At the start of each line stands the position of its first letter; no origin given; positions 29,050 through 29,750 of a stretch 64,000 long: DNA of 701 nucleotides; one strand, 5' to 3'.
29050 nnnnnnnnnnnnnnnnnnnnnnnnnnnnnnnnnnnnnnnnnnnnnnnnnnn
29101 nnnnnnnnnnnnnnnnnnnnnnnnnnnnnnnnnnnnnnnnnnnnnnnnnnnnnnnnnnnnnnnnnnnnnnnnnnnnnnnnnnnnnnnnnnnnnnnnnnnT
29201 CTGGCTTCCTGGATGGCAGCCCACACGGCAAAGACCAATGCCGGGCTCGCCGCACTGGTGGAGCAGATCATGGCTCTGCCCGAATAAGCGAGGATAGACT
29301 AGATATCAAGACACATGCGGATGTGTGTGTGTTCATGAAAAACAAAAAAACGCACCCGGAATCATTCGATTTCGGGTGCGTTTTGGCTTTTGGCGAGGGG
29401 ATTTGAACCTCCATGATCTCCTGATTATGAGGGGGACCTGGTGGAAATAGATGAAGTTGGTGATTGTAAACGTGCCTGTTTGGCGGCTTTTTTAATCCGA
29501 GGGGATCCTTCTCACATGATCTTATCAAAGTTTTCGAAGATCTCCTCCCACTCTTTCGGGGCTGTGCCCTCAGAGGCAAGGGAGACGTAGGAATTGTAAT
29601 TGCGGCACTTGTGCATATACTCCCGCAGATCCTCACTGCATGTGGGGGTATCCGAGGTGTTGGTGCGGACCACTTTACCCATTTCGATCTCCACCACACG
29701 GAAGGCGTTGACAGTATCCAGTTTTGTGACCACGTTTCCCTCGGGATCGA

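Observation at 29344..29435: Dispersed composite repeats carrying tRNA-Met(CAU)-like 3' halves mark module boundaries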

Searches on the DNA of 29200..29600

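Call 13: search_rna_families(source=window, start=29200, end=29600, threshold=evalue, max_evalue=10, show_alignments=3)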
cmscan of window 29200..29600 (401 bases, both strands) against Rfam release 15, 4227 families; matches with E-value up to 10: 6.
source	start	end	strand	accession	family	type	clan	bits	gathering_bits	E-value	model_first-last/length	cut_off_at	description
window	29303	29386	+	RF00506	Thr_leader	Cis-reg; leader;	-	22.1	55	0.062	1-118/118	no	Threonine operon leader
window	29350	29383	+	RF04154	mir-1277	Gene; miRNA;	-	17.6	81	1.7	1-78/78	no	mir-1277 microRNA precursor family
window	29282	29387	+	RF02449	ncr1015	Gene; sRNA;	-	17.4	60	7.2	1-121/121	no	Bacillus sRNA ncr1015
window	29328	29385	+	RF02618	SSRC34_2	Gene; sRNA;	-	17.3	48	2.6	1-125/125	no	Streptococcus sRNA 34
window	29346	29385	+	RF04099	MIR837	Gene; miRNA;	-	14.7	117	4.7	1-122/122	no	MIR837 microRNA precursor family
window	29459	29509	-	RF00521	SAM_alpha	Cis-reg; riboswitch;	-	14.1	36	1.1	1-79/79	no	Alpha-proteobacteria SAM riboswitch aptamer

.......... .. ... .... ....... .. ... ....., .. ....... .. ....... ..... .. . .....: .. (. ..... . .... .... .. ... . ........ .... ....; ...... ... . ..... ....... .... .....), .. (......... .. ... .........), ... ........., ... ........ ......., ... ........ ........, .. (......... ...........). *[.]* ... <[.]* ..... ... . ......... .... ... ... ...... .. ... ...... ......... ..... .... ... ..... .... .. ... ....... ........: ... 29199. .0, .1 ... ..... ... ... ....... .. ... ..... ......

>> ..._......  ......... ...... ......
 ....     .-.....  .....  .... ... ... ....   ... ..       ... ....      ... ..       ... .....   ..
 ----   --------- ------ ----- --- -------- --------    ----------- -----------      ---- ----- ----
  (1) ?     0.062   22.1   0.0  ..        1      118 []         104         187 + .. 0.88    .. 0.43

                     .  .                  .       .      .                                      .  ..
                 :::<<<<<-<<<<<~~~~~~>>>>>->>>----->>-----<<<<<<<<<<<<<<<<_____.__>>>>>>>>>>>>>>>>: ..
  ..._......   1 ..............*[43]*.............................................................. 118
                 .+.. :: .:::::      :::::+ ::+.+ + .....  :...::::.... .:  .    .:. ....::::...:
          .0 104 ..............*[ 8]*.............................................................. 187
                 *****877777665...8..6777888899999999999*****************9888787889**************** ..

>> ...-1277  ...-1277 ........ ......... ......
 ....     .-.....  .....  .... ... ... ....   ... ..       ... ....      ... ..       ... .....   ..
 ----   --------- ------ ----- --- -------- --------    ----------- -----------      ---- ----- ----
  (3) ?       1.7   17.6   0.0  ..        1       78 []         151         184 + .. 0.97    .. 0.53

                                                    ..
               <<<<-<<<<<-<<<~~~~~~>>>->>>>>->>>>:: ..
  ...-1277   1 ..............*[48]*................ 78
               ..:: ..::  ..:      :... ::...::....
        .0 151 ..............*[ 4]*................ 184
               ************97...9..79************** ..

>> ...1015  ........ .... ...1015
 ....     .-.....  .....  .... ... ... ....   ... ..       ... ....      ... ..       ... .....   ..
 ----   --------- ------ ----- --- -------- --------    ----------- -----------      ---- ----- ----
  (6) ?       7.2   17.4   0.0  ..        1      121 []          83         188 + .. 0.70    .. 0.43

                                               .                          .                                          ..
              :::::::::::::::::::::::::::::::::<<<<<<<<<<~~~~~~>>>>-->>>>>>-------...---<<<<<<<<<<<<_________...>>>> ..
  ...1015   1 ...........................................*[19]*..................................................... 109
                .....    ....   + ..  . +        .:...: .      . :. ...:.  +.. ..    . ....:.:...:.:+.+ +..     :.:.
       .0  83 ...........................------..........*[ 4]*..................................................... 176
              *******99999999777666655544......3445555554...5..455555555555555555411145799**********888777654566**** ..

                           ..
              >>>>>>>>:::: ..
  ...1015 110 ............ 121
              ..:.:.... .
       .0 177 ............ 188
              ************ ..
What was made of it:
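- Tried and rejected: Even a permissive scan gave no tRNA hit (call 13), because the site is too decayed.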
